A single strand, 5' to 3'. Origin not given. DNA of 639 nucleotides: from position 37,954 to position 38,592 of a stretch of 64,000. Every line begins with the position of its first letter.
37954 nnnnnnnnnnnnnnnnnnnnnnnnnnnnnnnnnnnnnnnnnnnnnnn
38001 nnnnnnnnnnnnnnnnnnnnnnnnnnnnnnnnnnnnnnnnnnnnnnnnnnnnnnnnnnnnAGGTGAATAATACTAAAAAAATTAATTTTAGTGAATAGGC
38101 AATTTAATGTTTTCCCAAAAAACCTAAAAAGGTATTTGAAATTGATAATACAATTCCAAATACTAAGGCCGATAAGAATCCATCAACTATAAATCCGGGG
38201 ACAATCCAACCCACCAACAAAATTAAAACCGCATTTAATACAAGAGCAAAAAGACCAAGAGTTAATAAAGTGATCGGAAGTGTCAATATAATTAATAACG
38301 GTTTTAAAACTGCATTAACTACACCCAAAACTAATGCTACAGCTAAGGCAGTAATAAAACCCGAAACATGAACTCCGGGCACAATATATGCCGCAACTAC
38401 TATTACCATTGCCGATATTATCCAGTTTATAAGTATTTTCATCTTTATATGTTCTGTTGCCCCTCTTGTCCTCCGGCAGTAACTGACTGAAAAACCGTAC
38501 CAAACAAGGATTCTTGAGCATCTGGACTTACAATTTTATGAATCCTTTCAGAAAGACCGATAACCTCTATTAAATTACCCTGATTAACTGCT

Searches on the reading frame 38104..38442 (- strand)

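Call 45: search_protein_families(library=pfam, proteins=[window:38104-38442:-], max_evalue=0.001)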
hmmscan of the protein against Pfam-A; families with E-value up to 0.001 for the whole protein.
window:38104-38442:- (112 aa): 1 family
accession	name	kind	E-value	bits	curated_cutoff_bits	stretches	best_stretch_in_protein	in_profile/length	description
PF04020.18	Phage_holin_4_2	-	3.1e-32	111.7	28.8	1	1-105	1-105/105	Mycobacterial 4 TMS phage holin, superfamily IV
